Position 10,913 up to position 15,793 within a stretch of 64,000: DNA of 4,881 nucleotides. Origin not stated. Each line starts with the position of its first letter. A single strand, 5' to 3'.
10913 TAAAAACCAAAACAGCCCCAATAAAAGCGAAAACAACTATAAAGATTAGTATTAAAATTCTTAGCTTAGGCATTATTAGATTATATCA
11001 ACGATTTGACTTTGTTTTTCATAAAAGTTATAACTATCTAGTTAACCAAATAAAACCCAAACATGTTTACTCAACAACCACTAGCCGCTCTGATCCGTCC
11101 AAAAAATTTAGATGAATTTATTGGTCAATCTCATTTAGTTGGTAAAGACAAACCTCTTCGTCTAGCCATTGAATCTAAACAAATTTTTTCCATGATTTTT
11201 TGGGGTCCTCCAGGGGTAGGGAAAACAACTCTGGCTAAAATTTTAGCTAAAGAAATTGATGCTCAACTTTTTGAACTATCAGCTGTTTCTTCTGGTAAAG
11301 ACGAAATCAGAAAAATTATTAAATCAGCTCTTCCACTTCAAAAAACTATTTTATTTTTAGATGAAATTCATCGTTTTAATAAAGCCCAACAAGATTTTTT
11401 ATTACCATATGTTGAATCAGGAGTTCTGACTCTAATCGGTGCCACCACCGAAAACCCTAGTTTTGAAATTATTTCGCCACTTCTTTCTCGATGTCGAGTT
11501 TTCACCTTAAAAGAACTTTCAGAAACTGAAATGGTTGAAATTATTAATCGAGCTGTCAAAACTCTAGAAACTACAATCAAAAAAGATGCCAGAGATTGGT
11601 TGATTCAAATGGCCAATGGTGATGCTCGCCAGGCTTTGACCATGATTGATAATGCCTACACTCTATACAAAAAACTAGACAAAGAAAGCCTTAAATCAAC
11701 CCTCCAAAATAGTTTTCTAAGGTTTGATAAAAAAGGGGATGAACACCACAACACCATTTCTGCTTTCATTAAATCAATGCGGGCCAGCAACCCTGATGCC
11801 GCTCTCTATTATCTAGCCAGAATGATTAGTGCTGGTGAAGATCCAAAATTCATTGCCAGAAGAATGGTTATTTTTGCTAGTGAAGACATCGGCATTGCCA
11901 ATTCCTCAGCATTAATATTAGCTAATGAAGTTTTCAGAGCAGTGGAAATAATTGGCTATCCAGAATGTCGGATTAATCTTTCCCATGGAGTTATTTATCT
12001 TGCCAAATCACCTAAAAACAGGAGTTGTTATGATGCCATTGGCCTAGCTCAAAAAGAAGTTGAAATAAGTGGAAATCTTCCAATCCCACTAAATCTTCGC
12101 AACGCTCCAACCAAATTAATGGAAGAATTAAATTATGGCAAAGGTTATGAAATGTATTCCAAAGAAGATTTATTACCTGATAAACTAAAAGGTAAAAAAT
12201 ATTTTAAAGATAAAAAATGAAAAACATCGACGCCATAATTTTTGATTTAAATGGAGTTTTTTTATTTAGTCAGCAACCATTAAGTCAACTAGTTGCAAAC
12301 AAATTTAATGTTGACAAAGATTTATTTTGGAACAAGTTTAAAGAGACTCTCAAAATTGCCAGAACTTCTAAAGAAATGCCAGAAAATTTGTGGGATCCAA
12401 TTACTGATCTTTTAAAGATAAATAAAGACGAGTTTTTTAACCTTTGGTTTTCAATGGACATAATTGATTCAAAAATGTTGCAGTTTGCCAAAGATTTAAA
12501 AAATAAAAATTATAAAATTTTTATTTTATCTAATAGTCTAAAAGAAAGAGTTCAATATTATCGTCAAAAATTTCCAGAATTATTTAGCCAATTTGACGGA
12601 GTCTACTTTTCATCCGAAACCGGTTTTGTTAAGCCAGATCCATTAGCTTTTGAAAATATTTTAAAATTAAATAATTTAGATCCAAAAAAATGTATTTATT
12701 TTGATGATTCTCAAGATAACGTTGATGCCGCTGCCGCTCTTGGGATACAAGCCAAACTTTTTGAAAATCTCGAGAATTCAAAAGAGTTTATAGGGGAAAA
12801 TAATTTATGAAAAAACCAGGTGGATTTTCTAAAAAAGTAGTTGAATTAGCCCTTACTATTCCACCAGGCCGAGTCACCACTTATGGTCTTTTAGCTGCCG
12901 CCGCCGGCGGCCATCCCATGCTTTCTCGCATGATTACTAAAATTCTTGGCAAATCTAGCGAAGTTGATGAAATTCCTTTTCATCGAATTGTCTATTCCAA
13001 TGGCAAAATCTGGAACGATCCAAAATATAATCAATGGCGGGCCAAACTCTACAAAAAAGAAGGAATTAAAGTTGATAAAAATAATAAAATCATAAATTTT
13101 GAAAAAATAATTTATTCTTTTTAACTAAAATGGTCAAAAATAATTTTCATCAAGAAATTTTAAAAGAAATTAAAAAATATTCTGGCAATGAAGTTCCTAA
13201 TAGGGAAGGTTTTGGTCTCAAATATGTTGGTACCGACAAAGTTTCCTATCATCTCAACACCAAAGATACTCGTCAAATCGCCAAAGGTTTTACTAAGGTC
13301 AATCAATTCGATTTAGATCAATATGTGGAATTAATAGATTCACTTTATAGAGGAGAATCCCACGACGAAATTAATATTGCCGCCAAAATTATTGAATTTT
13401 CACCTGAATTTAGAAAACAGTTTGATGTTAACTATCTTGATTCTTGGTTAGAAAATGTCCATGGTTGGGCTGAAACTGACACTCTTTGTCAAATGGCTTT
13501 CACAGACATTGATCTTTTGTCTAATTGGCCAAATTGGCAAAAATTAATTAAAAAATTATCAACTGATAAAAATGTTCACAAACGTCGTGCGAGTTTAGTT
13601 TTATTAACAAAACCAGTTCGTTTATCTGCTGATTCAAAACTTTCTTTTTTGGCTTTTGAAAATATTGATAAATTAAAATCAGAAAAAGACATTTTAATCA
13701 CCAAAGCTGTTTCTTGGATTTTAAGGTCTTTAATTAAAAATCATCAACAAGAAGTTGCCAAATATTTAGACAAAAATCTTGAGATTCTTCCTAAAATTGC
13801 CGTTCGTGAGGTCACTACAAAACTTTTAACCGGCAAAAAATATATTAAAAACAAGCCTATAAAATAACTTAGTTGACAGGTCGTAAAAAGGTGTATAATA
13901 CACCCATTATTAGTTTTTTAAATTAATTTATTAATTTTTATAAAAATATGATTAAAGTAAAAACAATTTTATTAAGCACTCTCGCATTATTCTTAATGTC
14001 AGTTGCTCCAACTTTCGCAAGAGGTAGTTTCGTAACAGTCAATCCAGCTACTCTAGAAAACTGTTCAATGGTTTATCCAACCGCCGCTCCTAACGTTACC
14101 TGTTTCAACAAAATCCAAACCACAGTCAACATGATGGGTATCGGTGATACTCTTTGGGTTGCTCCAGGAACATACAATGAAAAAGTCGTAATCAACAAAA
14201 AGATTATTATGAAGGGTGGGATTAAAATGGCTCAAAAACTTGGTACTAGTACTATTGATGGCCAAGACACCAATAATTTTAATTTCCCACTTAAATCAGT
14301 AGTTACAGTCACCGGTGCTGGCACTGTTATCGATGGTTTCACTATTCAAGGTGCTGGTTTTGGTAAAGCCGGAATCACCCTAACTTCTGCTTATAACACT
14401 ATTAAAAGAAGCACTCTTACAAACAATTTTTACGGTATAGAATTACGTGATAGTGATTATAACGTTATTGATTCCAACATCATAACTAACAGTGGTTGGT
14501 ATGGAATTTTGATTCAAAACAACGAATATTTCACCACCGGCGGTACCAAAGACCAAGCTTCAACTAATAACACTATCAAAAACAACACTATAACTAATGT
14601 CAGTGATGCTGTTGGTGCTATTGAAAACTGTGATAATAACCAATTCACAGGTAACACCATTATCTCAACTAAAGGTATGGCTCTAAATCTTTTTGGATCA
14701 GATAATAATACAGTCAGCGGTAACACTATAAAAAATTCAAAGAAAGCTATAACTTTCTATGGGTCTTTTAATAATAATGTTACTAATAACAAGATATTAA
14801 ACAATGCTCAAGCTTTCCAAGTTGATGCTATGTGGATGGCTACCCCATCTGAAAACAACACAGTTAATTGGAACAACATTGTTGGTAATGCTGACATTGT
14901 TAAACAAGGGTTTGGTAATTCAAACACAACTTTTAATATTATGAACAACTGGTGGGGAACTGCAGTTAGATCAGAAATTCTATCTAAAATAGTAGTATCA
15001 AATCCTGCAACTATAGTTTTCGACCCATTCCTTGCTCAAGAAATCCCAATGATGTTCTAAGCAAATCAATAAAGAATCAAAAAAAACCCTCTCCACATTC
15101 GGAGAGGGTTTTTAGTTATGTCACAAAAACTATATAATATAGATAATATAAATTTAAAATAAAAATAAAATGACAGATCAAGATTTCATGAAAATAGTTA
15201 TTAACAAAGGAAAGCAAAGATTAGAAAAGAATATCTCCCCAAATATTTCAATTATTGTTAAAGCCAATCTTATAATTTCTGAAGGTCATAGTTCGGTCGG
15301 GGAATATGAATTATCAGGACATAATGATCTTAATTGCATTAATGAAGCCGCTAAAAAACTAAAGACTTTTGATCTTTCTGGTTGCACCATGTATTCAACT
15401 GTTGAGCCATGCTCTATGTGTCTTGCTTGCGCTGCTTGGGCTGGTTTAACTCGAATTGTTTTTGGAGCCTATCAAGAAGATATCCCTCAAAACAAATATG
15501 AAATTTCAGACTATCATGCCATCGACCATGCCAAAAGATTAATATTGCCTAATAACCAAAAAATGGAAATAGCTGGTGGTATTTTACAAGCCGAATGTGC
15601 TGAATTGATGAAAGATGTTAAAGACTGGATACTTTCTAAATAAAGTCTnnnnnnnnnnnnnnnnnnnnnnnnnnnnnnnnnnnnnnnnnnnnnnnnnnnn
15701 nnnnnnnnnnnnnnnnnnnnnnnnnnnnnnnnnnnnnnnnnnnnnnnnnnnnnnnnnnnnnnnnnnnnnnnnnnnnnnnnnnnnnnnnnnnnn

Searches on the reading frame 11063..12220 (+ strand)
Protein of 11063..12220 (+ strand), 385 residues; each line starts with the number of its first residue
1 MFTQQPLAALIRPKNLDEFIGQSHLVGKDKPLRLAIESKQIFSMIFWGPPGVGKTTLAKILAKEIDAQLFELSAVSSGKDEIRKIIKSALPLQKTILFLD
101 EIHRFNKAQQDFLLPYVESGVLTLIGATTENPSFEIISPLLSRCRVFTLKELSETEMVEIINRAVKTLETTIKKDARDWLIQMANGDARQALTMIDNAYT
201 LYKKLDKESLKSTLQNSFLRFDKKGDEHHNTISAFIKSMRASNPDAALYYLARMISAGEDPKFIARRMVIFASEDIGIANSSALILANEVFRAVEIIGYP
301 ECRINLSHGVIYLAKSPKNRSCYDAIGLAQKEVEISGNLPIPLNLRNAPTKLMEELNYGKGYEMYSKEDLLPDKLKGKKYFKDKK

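Call 44: search_protein_families(library=pfam, proteins=[window:11063-12220:+], max_evalue=0.001)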
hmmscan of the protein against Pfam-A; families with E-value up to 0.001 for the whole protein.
window:11063-12220:+ (385 aa): 13 families
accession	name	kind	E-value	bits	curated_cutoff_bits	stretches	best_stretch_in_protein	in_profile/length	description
PF12002.13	MgsA_C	-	6.4e-50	169.7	27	1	242-383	2-150/167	MgsA AAA+ ATPase C terminal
PF16193.11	AAA_assoc_2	-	6.6e-22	78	34.3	1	169-240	4-81/81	AAA C-terminal domain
PF00004.35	AAA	-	1.3e-19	71.4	21.2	1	44-147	1-126/131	ATPase family associated with various cellular activities (AAA)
PF05496.18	RuvB_N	-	3.9e-17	62.9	27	1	11-125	1-116/159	Holliday junction DNA helicase RuvB P-loop domain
PF07728.20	AAA_5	-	1.2e-06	29.1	22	1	44-128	2-101/139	AAA domain (dynein-related subfamily)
PF20720.3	nSTAND3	-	3.4e-06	27.3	27.2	1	45-102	21-74/155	Novel STAND NTPase 3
PF13173.12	AAA_14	-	3.8e-06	27.4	27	1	45-156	6-127/129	AAA domain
PF01078.27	Mg_chelatase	-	2e-05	24.5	20.3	0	42-77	23-62/207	Magnesium chelatase, subunit ChlI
PF07724.20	AAA_2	-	4.3e-05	24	27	0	40-123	2-105/166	AAA domain (Cdc48 subfamily)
PF13191.12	AAA_16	-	6.5e-05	23.9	32.6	0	47-68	30-51/167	AAA ATPase domain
PF00158.32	Sigma54_activat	-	0.00011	22.4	20.2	0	94-131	94-131/168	Sigma-54 interaction domain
PF13401.12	AAA_22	-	0.00013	22.7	27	0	44-107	8-33/130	AAA domain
PF14532.12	Sigma54_activ_2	-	0.00039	21.1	25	1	45-119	25-95/138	Sigma-54 interaction domain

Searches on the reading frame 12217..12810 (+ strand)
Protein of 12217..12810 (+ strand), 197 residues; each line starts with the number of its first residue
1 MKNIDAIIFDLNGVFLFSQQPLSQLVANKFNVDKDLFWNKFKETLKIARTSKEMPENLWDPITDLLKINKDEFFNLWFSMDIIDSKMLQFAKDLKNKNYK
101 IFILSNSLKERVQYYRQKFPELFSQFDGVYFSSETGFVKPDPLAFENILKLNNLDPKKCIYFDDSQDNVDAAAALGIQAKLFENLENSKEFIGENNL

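Call 44: search_protein_families(library=pfam, proteins=[window:12217-12810:+], max_evalue=0.001)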
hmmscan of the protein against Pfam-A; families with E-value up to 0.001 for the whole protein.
window:12217-12810:+ (197 aa): 4 families
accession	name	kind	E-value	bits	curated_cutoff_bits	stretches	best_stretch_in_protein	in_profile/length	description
PF00702.32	Hydrolase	-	1.9e-17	64.7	26.4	1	4-176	1-191/191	haloacid dehalogenase-like hydrolase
PF13419.12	HAD_2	-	4.2e-13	50.2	23.8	1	85-178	82-174/178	Haloacid dehalogenase-like hydrolase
PF11019.14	DUF2608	-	8.7e-05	22.6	22.6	0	127-171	153-193/244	Protein of unknown function (DUF2608)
PF03031.24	NIF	-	0.00055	20.1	21.8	0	89-189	45-141/160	NLI interacting factor-like phosphatase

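Call 79: search_protein_families(library=ncbifam, proteins=[window:12217-12810:+], max_evalue=0.0001)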
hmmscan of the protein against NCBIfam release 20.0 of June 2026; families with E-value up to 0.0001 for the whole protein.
window:12217-12810:+ (197 aa): 16 families
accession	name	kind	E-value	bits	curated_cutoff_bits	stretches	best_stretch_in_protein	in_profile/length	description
NF006991.0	PRK09456.1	equivalog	3e-18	66.2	295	1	71-184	72-186/199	glucose-1-phosphatase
TIGR02247.1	HAD-1A3-hyp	subfamily_domain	7.1e-18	65.1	125.4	1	71-184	82-197/211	epoxide hydrolase N-terminal domain-like phosphatase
TIGR01509.1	HAD-SF-IA-v3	subfamily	1.2e-13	51.5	29.4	1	115-179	89-151/154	HAD-IA family hydrolase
TIGR01993.1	Pyr-5-nucltdase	equivalog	3.2e-11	43.4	142.9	1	86-179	85-180/183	pyrimidine 5'-nucleotidase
TIGR02254.1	YjjG_YfnB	equivalog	3.3e-09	36.6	159.9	1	63-184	79-198/223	YjjG family noncanonical pyrimidine nucleotidase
TIGR02252.1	DREG-2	subfamily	3.6e-09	36.7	155.2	1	85-180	108-202/203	HAD hydrolase, REG-2-like, family IA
TIGR02253.1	CTE7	subfamily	3.6e-09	36.7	169.75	1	87-189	99-200/221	TIGR02253 family HAD-type hydrolase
TIGR01428.1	HAD_type_II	equivalog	1.7e-06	28.2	125.4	1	92-179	101-187/197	haloacid dehalogenase type II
TIGR01990.1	bPGM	equivalog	2.2e-06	27.8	189.4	1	86-178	93-182/187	beta-phosphoglucomutase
TIGR01549.1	HAD-SF-IA-v1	subfamily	2.8e-06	27.8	23.3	1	95-175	72-148/149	HAD-IA family hydrolase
TIGR02009.1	PGMB-YQAB-SF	subfamily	3.3e-06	27.4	153.35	1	62-179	68-183/186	beta-phosphoglucomutase family hydrolase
NF009695.0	PRK13222.1-2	equivalog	8.3e-06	25.4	225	0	92-178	104-189/226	phosphoglycolate phosphatase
TIGR01662.1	HAD-SF-IIIA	subfamily_domain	2.2e-05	24.6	44.6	1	88-181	31-137/141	HAD-IIIA family hydrolase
NF052576.1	PymNtasePynAStpc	equivalog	3.1e-05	23.7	350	1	89-166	106-183/229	pyrimidine 5'-nucleotidase PynA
NF008087.0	PRK10826.1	equivalog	3.3e-05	23.6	191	0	94-179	104-188/222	hexitol phosphatase HxpB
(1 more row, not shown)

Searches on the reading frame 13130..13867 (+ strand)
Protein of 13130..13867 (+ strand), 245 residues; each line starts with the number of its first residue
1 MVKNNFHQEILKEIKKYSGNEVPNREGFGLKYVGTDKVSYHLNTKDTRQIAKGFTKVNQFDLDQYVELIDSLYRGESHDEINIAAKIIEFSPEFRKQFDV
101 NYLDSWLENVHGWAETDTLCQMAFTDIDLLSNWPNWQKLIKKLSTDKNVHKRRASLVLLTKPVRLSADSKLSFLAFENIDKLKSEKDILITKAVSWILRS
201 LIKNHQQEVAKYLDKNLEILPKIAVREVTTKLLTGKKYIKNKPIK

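Call 44: search_protein_families(library=pfam, proteins=[window:13130-13867:+], max_evalue=0.001)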
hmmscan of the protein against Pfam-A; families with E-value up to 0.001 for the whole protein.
window:13130-13867:+ (245 aa): 1 family
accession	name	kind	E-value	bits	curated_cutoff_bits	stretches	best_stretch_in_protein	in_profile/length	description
PF08713.17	DNA_alkylation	-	7.6e-28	98.1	21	1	32-231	20-212/213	DNA alkylation repair enzyme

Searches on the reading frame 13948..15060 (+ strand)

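Call 45: search_protein_families(library=pfam, proteins=[window:13948-15060:+], max_evalue=0.001)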
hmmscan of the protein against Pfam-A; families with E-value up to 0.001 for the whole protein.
window:13948-15060:+ (370 aa): 2 families
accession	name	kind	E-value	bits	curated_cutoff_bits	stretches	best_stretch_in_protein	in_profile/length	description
PF13229.12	Beta_helix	-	1.2e-16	61.2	25.9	2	206-331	8-129/158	Right handed beta helix region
PF05048.19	NosD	-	3.2e-14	53.3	23.6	2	196-334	37-167/212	Periplasmic copper-binding protein (NosD)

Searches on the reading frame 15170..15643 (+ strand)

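Call 45: search_protein_families(library=pfam, proteins=[window:15170-15643:+], max_evalue=0.001)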
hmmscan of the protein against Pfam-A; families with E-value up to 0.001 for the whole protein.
window:15170-15643:+ (157 aa): 2 families
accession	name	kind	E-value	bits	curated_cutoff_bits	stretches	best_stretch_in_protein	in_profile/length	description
PF14437.12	MafB19-deam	-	6.3e-15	55.8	27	1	2-112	2-113/142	MafB19-like deaminase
PF00383.29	dCMP_cyt_deam_1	-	1.1e-14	54.6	25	1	2-99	3-101/102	Cytidine and deoxycytidylate deaminase zinc-binding region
